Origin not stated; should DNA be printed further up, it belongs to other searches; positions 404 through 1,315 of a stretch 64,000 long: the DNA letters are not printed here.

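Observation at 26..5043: Four-gene unit: CPVC membrane protein, soluble protein and two Cys-rich exoproteins, closed by a terminator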

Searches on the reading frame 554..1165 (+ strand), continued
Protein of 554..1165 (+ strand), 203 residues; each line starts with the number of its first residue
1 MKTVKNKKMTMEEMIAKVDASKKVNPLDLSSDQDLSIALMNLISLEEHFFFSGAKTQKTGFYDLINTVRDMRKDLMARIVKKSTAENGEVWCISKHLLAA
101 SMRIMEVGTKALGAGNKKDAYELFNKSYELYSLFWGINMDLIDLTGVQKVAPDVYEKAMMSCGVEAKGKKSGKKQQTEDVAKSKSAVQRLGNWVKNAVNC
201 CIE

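Call 56: find_encoding_contigs(protein=P0411, flank=6000, max_places=2)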
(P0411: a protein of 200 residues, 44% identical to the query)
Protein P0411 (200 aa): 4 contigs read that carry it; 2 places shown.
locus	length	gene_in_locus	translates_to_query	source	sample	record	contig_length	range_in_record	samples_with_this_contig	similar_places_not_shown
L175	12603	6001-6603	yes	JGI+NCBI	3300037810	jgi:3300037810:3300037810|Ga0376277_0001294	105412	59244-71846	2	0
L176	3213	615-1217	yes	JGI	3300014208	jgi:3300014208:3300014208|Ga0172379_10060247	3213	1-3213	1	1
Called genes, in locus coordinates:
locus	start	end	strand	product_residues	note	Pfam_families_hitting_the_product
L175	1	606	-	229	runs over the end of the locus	PF02163:Peptidase_M50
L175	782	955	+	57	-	PF00830:Ribosomal_L28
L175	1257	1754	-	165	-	-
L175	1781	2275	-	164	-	-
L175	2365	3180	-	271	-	-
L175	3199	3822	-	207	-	-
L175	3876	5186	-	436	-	-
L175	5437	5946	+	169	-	-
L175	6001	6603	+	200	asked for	-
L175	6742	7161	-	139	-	-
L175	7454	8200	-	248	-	-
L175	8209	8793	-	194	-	PF04542:Sigma70_r2, PF08281:Sigma70_r4_2, PF04545:Sigma70_r4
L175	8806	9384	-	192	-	-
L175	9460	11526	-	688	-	PF09826:Beta_propel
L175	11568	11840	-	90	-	PF18905:DUF5661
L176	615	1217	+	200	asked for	-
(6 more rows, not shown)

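Call 75: search_protein_families(library=pfam, proteins=[L142:2464-2865:+, L171:4906-5283:+, L168:17-1243:+, L152:3418-4416:+, L139:255-731:+, L135:1249-2400:+, L105:1644-2294:-, L162:742-1527:+, L115:6514-6921:-, L098:3355-4389:+], max_evalue=0.001)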
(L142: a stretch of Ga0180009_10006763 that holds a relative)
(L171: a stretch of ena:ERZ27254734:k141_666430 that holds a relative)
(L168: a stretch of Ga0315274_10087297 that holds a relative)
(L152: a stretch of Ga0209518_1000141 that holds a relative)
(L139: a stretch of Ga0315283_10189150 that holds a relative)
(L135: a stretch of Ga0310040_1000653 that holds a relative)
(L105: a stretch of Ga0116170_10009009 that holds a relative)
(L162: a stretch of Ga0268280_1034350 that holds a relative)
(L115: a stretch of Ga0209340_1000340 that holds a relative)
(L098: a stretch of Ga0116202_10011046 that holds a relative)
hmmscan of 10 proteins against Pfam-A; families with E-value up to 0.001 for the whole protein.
L142:2464-2865:+ (133 aa): 2 families
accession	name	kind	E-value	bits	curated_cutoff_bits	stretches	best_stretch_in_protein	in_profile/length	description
PF00462.30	Glutaredoxin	-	0.00017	22.2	22.9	1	37-89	1-46/60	Glutaredoxin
PF00085.26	Thioredoxin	-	0.00041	20.7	23.5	1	34-77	19-64/103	Thioredoxin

L171:4906-5283:+ (125 aa): 1 family
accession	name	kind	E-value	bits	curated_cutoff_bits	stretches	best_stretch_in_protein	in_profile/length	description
PF00462.30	Glutaredoxin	-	0.00082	20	22.9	0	38-82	2-45/60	Glutaredoxin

L168:17-1243:+ (408 aa): 4 families
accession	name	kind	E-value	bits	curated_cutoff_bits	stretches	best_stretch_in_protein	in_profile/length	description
PF00702.32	Hydrolase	-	1.3e-39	137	26.4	1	86-303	2-190/191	haloacid dehalogenase-like hydrolase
PF00122.25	E1-E2_ATPase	-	2.4e-13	50.4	28.1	1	2-68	114-180/181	E1-E2 ATPase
PF08282.18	Hydrolase_3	-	4.4e-05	23.8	20.9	0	278-323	197-242/255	haloacid dehalogenase-like hydrolase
PF12710.13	HAD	-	7.5e-05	23.7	27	1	220-300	83-188/189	haloacid dehalogenase-like hydrolase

L152:3418-4416:+ (332 aa): 3 families
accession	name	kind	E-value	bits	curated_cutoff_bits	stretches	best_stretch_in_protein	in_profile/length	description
PF13386.12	DsbD_2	-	1.9e-26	93.7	24.9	1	7-201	2-195/199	Cytochrome C biogenesis protein transmembrane region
PF13473.12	Cupredoxin_1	-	5.7e-09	36.4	27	1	243-326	17-99/104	Cupredoxin-like domain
PF13786.12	DUF4179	-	0.00063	20.6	30.1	0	186-258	3-72/94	Domain of unknown function (DUF4179)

L139:255-731:+ (158 aa): 1 family
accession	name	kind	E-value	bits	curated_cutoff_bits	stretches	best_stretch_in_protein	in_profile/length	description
PF01592.21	NifU_N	-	4.3e-42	143.7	22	1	6-132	2-126/127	NifU-like N terminal domain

L135:1249-2400:+ (383 aa): 5 families
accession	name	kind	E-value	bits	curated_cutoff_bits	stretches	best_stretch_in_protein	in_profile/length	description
PF00266.25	Aminotran_5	-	1.8e-88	297.5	21.5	1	4-365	1-371/371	Aminotransferase class-V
PF01041.23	DegT_DnrJ_EryC1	-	1.2e-10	41.6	19.8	1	65-183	42-152/360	DegT/DnrJ/EryC1/StrS aminotransferase family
PF01212.27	Beta_elim_lyase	-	2.9e-08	33.8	27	1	63-178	48-170/288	Beta-eliminating lyase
PF00155.27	Aminotran_1_2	-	2.1e-07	30.9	19.7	1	24-367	28-359/361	Aminotransferase class I and II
PF01053.26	Cys_Met_Meta_PP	-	4.5e-06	25.9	27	1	71-202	72-198/381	Cys/Met metabolism PLP-dependent enzyme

L105:1644-2294:- (216 aa): 4 families
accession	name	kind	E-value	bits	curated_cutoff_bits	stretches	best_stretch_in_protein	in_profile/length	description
PF13545.12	HTH_Crp_2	-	2e-14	53.8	27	1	139-212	2-70/70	Crp-like helix-turn-helix domain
PF00027.35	cNMP_binding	-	1.6e-09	38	27.5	1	19-106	2-89/89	Cyclic nucleotide-binding domain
PF13412.12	HTH_24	-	0.00033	20.6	21.9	1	165-194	18-47/48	Winged helix-turn-helix DNA-binding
PF00325.26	Crp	-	0.00048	20.2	21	1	163-194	1-32/32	Bacterial regulatory proteins, crp family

L162:742-1527:+ (261 aa): 5 families
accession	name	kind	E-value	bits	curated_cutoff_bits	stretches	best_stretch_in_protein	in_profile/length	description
PF13561.12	adh_short_C2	-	1.2e-73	248.1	27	1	21-259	1-236/236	Enoyl-(Acyl carrier protein) reductase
PF00106.31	adh_short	-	1.5e-63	214.3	26.6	1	15-210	1-193/195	short chain dehydrogenase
PF08659.16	KR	-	1.5e-14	54.7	22.6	1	17-179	3-162/180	KR domain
PF23441.1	SDR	-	8.8e-07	29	27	1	68-257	66-254/258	SDR-like rossmann domain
PF03435.24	Sacchrp_dh_NADP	-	0.00096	19.9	25.1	0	25-123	8-100/129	Saccharopine dehydrogenase NADP binding domain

L115:6514-6921:- (135 aa): 2 families
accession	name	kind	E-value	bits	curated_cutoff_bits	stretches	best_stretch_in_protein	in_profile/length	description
PF04024.17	PspC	-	8.4e-25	86.8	25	1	4-61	1-58/58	PspC domain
PF22570.1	LiaF-TM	-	0.00013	23.2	27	1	89-134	47-93/98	LiaF transmembrane domain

L098:3355-4389:+ (344 aa): 1 family
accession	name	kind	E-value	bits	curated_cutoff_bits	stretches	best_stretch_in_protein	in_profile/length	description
PF02618.21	YceG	-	4.3e-68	230.2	32.4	1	57-341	6-275/275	YceG-like family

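Call 78: find_encoding_contigs(protein=P0452, flank=7000, max_places=1)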
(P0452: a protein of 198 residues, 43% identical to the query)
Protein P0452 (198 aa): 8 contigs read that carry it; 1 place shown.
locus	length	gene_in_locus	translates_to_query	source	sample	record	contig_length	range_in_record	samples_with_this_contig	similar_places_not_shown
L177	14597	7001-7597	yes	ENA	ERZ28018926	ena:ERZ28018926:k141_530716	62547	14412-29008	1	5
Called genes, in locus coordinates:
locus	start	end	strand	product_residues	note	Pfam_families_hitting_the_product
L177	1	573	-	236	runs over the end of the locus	PF00297:Ribosomal_L3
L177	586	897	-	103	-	PF00338:Ribosomal_S10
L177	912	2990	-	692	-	PF00009:GTP_EFTU, PF03144:GTP_EFTU_D2, PF22042:EF-G_D2, PF14492:EFG_III, PF03764:EFG_IV, PF00679:EFG_C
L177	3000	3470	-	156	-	PF00177:Ribosomal_S7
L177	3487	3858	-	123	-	PF00164:Ribosom_S12_S23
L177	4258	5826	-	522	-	-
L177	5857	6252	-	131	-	PF01381:HTH_3, PF12844:HTH_19 (weak)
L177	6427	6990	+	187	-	-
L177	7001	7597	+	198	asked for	-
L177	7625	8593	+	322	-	PF01544:CorA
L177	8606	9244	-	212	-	-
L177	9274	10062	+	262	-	PF03372:Exo_endo_phos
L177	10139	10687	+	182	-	PF07017:PagP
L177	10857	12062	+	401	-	PF00480:ROK, PF02685:Glucokinase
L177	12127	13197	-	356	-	PF03054:tRNA_Me_trans, PF20259:tRNA_Me_trans_M, PF20258:tRNA_Me_trans_C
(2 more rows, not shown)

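Call 79: find_encoding_contigs(protein=P0489, flank=7000, max_places=1)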
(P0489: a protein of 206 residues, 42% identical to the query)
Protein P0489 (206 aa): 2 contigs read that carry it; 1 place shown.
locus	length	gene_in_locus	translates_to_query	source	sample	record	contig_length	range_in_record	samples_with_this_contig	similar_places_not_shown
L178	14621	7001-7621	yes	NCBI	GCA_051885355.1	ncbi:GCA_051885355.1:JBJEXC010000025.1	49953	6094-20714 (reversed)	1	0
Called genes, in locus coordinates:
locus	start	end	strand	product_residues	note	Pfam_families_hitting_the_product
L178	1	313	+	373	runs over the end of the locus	PF00365:PFK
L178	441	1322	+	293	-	-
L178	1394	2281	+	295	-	PF00793:DAHP_synth_1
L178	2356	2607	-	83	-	PF02609:Exonuc_VII_S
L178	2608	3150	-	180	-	PF00334:NDK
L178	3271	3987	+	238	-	PF00929:RNase_T, PF13482:RNase_H_2 (faint)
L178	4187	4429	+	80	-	-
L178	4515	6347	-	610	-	PF00009:GTP_EFTU, PF01926:MMR_HSR1 (faint), PF22042:EF-G_D2, PF03144:GTP_EFTU_D2, PF00679:EFG_C, PF21018:BipA_C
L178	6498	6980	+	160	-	-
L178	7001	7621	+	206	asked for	-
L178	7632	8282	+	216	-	PF08668:HDOD (weak), PF01966:HD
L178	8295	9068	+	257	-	PF03372:Exo_endo_phos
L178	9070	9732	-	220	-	PF00300:His_Phos_1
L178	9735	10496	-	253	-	PF04055:Radical_SAM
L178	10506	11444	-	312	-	PF03255:ACCA, PF01039:Carboxyl_trans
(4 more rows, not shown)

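Call 80: find_encoding_contigs(protein=P0257, flank=7000, max_places=1)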
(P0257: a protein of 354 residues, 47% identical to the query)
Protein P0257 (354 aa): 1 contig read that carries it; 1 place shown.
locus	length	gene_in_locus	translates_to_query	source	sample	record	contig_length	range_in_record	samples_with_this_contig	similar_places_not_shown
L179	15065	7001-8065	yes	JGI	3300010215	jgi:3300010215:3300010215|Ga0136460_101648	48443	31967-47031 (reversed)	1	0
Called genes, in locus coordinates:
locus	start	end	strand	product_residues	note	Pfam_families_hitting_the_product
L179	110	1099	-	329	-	PF06835:LptC, PF03968:LptD_N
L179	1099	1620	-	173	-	PF13419:HAD_2 (weak), PF00702:Hydrolase (weak), PF08282:Hydrolase_3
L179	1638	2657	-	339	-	PF01380:SIS, PF00571:CBS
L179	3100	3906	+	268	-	PF00005:ABC_tran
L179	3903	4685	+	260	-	PF02405:MlaE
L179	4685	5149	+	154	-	PF02470:MlaD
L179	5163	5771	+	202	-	PF05494:MlaC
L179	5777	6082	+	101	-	PF01740:STAS, PF13466:STAS_2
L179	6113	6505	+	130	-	-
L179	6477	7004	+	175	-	-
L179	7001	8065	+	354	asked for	-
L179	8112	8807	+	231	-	PF00497:SBP_bac_3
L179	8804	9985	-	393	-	-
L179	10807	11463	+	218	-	-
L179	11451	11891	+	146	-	-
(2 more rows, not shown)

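Call 81: search_solved_structures(query=A3, max_evalue=10, show_alignments=2)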
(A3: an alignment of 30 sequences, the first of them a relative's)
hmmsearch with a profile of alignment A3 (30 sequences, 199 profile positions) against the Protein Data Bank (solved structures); distinct sequences matched with E-value up to 10: 4.
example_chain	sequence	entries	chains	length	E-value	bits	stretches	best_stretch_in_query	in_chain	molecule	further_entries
8qah_A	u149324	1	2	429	0.035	17.3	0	84-187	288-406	sc-CC-8-58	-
2wqh_A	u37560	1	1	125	0.73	13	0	103-138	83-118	CTPR3Y3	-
7b6e_A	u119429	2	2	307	0.96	12.6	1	103-151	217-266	FI18195p1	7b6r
8fbj_A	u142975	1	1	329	1.6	12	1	100-190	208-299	KWOCA_60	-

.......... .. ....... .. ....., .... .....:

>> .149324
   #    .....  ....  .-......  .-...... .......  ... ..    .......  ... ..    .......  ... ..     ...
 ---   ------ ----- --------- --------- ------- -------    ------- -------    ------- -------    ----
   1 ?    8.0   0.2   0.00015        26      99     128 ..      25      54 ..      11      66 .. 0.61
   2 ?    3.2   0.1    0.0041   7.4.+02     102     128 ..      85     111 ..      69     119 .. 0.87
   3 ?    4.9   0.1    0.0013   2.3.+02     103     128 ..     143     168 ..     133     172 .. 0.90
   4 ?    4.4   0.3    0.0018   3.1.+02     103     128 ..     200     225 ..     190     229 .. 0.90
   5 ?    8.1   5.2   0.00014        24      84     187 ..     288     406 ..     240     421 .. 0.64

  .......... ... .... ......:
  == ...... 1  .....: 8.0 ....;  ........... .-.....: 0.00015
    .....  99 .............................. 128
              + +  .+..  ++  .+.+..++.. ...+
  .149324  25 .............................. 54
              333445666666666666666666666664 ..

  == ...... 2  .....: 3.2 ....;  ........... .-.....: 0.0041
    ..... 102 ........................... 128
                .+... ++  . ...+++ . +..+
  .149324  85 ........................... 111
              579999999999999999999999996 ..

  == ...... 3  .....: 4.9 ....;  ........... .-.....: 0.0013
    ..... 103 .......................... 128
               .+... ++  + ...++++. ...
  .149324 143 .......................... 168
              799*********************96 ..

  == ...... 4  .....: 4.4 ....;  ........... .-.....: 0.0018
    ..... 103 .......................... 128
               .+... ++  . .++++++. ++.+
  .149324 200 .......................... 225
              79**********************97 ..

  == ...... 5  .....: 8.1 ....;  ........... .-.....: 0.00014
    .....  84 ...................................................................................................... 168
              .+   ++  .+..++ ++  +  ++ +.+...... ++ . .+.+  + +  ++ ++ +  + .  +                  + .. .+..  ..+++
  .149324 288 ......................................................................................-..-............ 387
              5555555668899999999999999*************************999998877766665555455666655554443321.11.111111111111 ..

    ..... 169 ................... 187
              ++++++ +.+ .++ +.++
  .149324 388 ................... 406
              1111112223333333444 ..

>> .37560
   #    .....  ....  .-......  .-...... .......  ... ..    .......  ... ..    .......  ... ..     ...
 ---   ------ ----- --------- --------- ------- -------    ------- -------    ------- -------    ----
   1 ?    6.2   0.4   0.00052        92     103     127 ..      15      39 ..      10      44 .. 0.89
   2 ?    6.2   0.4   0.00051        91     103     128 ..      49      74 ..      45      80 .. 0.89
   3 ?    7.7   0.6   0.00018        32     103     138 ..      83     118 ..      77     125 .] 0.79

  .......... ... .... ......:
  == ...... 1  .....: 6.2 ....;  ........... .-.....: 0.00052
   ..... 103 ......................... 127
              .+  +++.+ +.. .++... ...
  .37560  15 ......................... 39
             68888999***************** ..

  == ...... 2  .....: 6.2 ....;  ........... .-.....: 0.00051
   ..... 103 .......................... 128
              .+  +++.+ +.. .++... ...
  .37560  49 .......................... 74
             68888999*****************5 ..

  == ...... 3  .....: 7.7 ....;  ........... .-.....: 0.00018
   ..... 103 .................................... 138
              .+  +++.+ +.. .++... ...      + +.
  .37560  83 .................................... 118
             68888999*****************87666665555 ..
